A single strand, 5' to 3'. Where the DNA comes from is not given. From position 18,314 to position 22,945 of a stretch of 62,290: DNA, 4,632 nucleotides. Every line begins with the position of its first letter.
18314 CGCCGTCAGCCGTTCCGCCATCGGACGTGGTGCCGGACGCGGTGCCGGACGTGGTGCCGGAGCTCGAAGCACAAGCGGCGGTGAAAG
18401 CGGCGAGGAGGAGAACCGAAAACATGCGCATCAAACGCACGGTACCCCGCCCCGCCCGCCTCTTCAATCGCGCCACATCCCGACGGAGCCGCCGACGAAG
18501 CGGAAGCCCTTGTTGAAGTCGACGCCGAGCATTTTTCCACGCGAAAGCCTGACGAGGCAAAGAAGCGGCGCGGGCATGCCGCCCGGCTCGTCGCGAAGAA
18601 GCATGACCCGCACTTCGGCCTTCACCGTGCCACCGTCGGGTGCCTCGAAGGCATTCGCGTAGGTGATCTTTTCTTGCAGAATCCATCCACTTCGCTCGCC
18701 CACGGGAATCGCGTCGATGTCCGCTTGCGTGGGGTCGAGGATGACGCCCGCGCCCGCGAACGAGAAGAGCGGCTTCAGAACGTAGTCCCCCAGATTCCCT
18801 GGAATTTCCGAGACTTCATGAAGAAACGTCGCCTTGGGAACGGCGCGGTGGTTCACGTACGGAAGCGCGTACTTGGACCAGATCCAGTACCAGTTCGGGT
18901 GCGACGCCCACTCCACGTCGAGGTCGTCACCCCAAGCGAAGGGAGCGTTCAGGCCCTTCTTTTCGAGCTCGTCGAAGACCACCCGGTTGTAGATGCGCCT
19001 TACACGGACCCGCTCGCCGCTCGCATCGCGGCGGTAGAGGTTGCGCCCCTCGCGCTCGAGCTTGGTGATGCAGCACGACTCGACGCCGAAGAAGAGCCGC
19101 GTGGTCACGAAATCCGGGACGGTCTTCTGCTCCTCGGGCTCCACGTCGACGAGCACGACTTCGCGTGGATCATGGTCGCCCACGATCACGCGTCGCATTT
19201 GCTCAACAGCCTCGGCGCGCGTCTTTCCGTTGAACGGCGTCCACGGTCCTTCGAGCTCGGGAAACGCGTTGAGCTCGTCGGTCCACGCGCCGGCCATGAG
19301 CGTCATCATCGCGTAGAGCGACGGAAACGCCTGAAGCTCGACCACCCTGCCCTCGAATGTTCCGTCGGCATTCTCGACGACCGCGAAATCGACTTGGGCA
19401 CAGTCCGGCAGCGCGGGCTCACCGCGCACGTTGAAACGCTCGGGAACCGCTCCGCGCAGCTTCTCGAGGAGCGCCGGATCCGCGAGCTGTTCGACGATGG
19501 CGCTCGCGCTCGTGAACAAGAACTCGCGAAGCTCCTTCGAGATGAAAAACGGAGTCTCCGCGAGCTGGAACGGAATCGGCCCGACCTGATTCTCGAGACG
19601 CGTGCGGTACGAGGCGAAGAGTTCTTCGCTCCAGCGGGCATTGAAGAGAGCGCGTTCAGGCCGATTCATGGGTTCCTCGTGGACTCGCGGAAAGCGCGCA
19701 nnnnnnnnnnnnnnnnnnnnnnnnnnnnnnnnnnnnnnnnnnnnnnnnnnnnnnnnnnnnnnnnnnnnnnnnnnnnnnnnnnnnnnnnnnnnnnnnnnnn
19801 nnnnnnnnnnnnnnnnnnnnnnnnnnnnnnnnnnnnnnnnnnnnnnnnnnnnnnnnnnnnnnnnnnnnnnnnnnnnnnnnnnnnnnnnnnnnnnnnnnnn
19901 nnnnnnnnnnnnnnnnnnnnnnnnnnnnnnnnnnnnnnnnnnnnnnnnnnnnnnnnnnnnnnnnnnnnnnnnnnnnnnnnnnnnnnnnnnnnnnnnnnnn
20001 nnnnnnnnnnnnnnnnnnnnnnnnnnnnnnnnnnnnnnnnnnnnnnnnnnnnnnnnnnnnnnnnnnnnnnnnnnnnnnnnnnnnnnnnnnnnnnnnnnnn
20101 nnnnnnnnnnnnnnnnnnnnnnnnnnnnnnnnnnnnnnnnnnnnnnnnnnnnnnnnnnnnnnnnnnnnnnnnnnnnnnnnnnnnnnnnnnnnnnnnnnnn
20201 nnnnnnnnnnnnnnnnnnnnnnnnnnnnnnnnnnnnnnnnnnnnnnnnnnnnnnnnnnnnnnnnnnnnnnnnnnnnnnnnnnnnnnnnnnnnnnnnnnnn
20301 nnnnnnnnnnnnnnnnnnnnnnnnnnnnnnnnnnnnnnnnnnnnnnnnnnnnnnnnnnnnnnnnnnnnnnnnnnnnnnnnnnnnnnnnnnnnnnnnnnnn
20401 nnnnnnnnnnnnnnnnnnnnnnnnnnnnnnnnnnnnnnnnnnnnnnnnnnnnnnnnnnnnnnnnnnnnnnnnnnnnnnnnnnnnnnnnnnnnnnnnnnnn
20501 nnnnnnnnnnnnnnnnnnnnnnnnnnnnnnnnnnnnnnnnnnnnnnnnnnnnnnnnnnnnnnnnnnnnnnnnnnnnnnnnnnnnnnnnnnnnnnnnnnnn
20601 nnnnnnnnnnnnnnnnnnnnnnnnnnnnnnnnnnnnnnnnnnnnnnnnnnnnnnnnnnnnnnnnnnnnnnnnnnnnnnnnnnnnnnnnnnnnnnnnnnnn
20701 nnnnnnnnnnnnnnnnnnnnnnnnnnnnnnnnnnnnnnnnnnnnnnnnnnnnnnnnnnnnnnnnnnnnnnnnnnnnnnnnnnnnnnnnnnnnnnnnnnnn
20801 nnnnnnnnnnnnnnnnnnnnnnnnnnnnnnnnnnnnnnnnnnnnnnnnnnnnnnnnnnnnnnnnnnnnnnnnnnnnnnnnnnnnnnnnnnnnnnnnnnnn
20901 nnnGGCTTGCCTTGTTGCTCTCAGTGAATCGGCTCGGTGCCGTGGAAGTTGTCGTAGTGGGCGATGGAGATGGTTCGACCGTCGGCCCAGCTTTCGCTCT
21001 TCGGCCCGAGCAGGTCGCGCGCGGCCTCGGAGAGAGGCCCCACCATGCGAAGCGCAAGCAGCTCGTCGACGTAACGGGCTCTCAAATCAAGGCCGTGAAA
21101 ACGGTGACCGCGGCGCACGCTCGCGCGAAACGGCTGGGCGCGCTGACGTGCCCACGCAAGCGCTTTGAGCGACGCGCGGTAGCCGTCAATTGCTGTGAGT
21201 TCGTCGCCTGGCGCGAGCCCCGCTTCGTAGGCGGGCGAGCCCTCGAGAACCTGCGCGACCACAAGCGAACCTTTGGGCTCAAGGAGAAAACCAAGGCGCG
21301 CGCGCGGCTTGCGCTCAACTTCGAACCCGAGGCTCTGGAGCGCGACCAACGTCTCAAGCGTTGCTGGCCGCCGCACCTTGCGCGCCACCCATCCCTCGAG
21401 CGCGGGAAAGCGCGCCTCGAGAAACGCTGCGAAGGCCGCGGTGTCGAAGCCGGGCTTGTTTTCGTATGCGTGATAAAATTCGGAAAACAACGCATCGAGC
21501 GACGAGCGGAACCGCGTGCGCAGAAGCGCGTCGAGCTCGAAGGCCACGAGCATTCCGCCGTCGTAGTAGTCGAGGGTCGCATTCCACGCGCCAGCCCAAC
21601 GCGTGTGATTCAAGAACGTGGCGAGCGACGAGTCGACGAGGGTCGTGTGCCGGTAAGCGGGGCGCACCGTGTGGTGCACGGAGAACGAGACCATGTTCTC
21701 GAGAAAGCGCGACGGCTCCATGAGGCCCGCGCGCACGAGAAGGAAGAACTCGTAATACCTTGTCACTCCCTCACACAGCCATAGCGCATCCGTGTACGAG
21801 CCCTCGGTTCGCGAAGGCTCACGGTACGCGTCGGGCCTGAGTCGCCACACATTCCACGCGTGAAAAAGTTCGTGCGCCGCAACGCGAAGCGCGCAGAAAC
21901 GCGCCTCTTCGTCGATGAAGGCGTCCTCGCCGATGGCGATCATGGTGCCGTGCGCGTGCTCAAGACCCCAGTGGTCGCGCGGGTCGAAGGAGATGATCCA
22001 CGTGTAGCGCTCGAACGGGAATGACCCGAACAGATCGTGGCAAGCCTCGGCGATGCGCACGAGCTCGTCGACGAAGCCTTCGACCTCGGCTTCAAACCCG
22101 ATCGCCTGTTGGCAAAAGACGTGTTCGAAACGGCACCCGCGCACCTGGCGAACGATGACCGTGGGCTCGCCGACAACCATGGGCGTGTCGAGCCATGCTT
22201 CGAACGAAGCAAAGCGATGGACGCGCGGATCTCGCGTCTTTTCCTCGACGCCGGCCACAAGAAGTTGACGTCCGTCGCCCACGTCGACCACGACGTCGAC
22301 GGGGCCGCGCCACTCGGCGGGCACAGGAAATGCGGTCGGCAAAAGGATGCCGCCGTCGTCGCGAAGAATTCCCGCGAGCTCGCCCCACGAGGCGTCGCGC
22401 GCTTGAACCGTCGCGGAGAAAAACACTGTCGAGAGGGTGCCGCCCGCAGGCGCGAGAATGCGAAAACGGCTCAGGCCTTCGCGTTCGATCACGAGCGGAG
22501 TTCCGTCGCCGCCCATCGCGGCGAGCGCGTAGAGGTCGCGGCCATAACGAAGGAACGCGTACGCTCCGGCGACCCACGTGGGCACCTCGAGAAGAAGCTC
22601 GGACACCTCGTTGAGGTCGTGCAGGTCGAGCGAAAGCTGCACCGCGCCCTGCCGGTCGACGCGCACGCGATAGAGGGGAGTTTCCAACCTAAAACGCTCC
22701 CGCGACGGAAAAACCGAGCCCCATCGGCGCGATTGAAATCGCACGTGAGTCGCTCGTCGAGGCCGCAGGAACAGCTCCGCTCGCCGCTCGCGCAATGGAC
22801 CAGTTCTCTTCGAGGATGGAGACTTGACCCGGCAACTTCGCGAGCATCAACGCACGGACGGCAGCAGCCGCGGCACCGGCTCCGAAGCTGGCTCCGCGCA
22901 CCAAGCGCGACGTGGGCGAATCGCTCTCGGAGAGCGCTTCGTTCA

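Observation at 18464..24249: Two different ATP-grasp-type ligases flanked by an M61-PDZ metallopeptidase, a membrane protein and a serine esterase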

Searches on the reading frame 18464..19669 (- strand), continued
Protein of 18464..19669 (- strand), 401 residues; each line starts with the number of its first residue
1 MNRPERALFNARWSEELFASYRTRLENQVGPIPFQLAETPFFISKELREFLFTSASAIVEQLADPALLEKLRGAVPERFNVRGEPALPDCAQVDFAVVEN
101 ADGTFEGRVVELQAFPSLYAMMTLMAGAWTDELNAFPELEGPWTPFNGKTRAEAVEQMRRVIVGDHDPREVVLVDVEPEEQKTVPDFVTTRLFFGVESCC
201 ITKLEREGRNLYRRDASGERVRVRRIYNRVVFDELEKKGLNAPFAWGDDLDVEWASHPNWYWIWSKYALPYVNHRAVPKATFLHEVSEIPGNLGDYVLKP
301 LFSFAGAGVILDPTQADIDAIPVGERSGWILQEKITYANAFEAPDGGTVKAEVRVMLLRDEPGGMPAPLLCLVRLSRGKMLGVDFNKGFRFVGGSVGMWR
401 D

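Call 65: search_solved_structures(query=A4, max_evalue=1, show_alignments=2)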
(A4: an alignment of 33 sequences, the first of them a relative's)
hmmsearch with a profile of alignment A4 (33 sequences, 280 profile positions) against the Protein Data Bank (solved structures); distinct sequences matched with E-value up to 1: 15.
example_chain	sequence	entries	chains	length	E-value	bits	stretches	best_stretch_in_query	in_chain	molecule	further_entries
2vdj_A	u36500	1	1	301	0.0029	20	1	53-177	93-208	HOMOSERINE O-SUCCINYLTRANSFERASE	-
3l7n_A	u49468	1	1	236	0.018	17.4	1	53-157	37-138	Putative uncharacterized protein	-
7v5y_E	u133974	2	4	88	0.15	14.4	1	230-276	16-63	Putative mRNA interferase YoeB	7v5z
7v6w_F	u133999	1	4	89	0.15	14.4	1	229-276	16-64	Putative mRNA interferase YoeB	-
2a9v_A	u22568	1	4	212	0.5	12.7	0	103-211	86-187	GMP synthase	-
7miv_D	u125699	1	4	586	0.5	12.7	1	144-221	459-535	CTP synthase 2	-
7miu_D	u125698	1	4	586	0.5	12.7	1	144-221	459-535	CTP synthase 2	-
1qdl_B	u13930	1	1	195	0.55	12.5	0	193-220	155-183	PROTEIN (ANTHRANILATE SYNTHASE (TRPG-SUBUNIT))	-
9xfs_A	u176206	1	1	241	0.62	12.4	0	199-226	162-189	Glutamine amidotransferase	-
7el2_A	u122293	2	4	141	0.66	12.3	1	226-257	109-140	Homoprotocatechuate degradation operon regulator HpaR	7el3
8k4r_A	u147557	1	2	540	0.79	12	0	53-144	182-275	Non-ribosomal peptide synthetase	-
1wl8_A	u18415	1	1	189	0.89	11.8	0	104-217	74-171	GMP synthase [glutamine-hydrolyzing] subunit A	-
2d7j_A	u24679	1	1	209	0.91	11.8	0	104-217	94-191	GMP synthase [glutamine-hydrolyzing] subunit A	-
2v4u_A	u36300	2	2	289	0.98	11.7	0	149-221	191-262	CTP SYNTHASE 2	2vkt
6d21_A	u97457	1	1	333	0.98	11.7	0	195-237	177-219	FERM, RhoGEF and pleckstrin domain protein 2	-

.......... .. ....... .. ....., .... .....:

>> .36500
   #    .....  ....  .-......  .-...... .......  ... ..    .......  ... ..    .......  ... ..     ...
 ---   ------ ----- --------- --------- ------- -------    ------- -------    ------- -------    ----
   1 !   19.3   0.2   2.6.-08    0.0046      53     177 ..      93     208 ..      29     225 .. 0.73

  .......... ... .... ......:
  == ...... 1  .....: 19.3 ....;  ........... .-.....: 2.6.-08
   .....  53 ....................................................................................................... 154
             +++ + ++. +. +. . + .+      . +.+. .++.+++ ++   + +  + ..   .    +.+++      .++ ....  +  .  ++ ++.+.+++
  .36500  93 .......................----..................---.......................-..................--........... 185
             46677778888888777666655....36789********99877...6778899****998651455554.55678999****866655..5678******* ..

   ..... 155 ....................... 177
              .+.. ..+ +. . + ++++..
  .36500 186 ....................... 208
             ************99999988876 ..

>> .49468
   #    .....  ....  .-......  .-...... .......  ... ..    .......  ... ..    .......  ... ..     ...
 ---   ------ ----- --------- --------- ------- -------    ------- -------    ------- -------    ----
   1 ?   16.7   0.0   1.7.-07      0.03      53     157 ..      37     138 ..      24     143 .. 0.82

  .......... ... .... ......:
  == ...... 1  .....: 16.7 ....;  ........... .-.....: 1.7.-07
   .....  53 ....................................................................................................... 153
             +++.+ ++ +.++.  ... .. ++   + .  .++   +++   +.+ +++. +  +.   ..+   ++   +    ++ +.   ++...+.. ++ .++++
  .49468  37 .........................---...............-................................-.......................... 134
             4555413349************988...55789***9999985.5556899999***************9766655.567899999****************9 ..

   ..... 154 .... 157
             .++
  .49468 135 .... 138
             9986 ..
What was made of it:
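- Its profile hits class-I GATase folds weakly: MetA 2vdj at E 3e-3, 3l7n, and GMP and CTP synthase domains (call 65). The best PDB hit is in fact an acyltransferase (call 65).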

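Call 76: search_protein_families(library=pfam, proteins=[L021:7661-9232:+, L006:2343-3425:+, L006:3320-5044:-], max_evalue=0.01)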
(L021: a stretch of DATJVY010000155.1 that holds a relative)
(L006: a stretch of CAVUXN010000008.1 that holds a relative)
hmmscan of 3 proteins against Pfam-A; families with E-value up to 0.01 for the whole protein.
L021:7661-9232:+ (524 aa): 2 families
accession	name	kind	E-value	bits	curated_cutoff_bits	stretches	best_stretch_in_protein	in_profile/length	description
PF24923.1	ATP-grasp_IQCH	-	4.7e-22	79.1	27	2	276-412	130-264/266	IQCH-like, ATP-grasp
PF18105.7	PGM1_C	-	6.5e-12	45.2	22.5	1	447-498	2-53/54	PGM1 C-terminal domain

L006:2343-3425:+ (361 aa): 0 families

L006:3320-5044:- (575 aa): 5 families
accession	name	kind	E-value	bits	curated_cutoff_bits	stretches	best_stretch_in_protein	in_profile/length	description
PF00069.31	Pkinase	-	1.6e-47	162.6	31.7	1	145-407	1-258/263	Protein kinase domain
PF07714.23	PK_Tyr_Ser-Thr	-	7.6e-30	104.5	23.1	1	147-403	3-251/258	Protein tyrosine and serine/threonine kinase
PF08308.17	PEGA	-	7.5e-07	29.4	20.8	1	497-550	3-56/71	PEGA domain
PF01636.29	APH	-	1.1e-06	29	23.2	1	186-262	33-109/239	Phosphotransferase enzyme family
PF16697.10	Yop-YscD_cpl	-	3.2e-06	27.8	33.2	1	25-113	1-91/94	Inner membrane component of T3SS, cytoplasmic domain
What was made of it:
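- Closest known: Stand-alone ATP-grasp peptide pathways. Same: A PGM1-like ligase replaces P2 in some loci (call 76).
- Three loci carry a PGM1-like peptide ligase next to esterase-P1 (call 76).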

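Call 78: search_protein_families(library=pfam, alignment_id=A3, max_evalue=1)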
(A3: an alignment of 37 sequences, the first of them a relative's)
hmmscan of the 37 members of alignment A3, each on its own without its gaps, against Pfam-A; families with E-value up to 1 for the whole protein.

A. member 1, P0130 (399 aa): 2 families
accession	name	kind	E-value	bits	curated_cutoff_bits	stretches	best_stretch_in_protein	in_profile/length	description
PF03738.19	GSP_synth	-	0.14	11.7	29.3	1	264-330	253-319/371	Glutathionylspermidine synthase preATP-grasp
PF23054.1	UBA_N4BP1_C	-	0.17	12.2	27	1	171-188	14-30/47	N4BP1, C-terminal UBA domain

B. families by the number of members that match (of 37 scanned): 16 families
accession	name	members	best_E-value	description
PF03738.19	GSP_synth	14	0.00011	Glutathionylspermidine synthase preATP-grasp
PF14403.11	CP_ATPgrasp_2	6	0.00017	Circularly permuted ATP-grasp type 2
PF03133.20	TTL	2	0.056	Tubulin-tyrosine ligase family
PF22136.2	MpAgo_N-like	1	0.011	Bacterial argonaute protein N-terminal domain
PF14397.11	ATPgrasp_ST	1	0.02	Sugar-transfer associated ATP-grasp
PF04174.18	CP_ATPgrasp_1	1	0.02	A circularly permuted ATPgrasp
PF06757.18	Ins_allergen_rp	1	0.029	Insect allergen related repeat, nitrile-specifier detoxification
PF11185.13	DUF2971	1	0.037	Protein of unknown function (DUF2971)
PF15861.10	partial_CstF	1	0.067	Partial cleavage stimulation factor domain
PF01902.24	Diphthami_syn_2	1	0.11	Diphthamide synthase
PF23054.1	UBA_N4BP1_C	1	0.17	N4BP1, C-terminal UBA domain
PF19926.4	DUF6389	1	0.18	Family of unknown function (DUF6389)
PF02655.19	ATP-grasp_3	1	0.2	ATP-grasp domain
PF08951.15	EntA_Immun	1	0.22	Enterocin A Immunity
PF02557.22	VanY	1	0.24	D-alanyl-D-alanine carboxypeptidase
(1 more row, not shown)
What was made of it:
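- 18464..19669 (-): P1: 401-aa founding member, for this report, of an unannotated family with a circularly permuted ATP-grasp fold (glutathione-synthetase / glutathionylspermidine-synthetase-like). Family members give sub-threshold hits to GSP_synth and CP_ATPgrasp_2 (call 78).
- On Pfam GSP_synth (PF03738), CP_ATPgrasp_1/2 (PF04174, PF14403), GSH_synth_ATP: Among 37 relatives the best values are E 1.1e-4 (PF03738) and 1.7e-4 (PF14403), all below threshold (call 78).
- Closest known: Glutathionylspermidine synthetase family. Same: 14 of 37 family members give weak PF03738 hits (call 78).
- Closest known: Circularly permuted ATP-grasp protein of the Anbu operon type. Same: Six family members hit CP_ATPgrasp_2 weakly (call 78).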

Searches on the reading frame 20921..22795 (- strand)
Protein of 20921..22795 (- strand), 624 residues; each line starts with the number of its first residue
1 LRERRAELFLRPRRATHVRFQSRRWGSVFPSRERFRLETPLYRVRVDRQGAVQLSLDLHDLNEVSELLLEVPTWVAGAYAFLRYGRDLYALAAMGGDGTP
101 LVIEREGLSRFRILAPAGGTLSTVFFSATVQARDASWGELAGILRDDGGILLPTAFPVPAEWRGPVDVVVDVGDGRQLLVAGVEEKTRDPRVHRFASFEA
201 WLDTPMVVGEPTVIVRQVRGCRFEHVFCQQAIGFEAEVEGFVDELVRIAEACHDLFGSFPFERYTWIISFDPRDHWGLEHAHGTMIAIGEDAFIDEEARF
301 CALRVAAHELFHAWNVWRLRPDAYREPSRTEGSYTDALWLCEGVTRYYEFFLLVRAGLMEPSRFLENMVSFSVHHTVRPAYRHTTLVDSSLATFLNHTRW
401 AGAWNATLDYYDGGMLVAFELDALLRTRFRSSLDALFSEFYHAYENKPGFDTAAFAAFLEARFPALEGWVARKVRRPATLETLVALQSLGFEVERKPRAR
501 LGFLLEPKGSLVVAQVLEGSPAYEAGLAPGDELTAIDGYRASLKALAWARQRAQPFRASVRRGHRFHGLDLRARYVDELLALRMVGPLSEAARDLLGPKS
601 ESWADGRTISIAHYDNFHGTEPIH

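Call 4: search_protein_families(library=pfam, proteins=[window:20921-22795:-], max_evalue=0.01)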
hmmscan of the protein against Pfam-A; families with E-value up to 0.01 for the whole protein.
window:20921-22795:- (624 aa): 5 families
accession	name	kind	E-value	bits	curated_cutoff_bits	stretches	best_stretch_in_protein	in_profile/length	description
PF05299.18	Peptidase_M61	-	4.2e-25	88.9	22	1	303-417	3-118/118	M61 glycyl aminopeptidase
PF17820.7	PDZ_6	-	1.2e-07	31.8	27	1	512-538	1-27/54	PDZ domain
PF17899.6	Peptidase_M61_N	-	1.2e-06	29.1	23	1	49-209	11-167/168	Peptidase M61 N-terminal domain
PF00595.29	PDZ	-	2.4e-05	25.1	23.2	1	489-538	12-54/81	PDZ domain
PF13180.12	PDZ_2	-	5.9e-05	23.7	27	1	498-541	12-44/80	PDZ domain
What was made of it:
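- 20921..22687 (-): M61 metallo-aminopeptidase with a C-terminal PDZ domain, with no signal peptide detected (hydropathy scan only). PF05299 at 88.9 bits, PF17899 and PDZ_6 (call 4).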

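Call 5: search_protein_families(library=ncbifam, proteins=[window:20921-22795:-], max_evalue=0.01)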
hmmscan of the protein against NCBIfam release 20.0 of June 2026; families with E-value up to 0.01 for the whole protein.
window:20921-22795:- (624 aa): 4 families
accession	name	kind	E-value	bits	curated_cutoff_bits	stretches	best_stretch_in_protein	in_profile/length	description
TIGR00225.1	prc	subfamily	4.2e-05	22.7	218.6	1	488-542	52-95/335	C-terminal processing peptidase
NF041199.1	trx7_PDZ_seleno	equivalog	0.0007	18.6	300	1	500-549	194-244/390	Trx7/PDZ domain-containing (seleno)protein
NF045589.1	Cterm_S41_CtpB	exception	0.004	15.8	633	1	510-544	131-165/416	carboxyl-terminal processing protease CtpB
TIGR02037.1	degP_htrA_DO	subfamily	0.0084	15.1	416.2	0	507-539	258-289/434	Do family serine endopeptidase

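Call 38: search_solved_structures(query=window:20921-22795:-, max_evalue=0.01)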
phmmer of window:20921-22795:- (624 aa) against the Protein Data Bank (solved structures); distinct sequences matched with E-value up to 0.01: 5.
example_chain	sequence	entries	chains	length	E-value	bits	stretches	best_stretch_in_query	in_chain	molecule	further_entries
4fgm_A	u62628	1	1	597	1.3e-29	106.6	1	53-549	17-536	Aminopeptidase N family protein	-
8j9c_A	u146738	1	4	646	7.5e-14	54.5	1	184-440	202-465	Putative glycyl aminopeptidase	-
8j9d_A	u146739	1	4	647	7.5e-14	54.5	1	184-440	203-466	Putative glycyl aminopeptidase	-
2yuy_A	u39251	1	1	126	0.0022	19.9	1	504-540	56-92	Rho GTPase activating protein 21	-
2eeh_A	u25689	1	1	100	0.0065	18.4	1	492-541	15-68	PDZ domain-containing protein 7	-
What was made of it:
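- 20921..22687 (-): PDB 4fgm at E 1e-29 (call 38).
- On Peptidase family M61 (glycyl aminopeptidase): 4fgm E 1e-29 (call 38).
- PDZ is a standard part of M61 peptidases (4fgm aligns across it, call 38), so it is not specific evidence.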
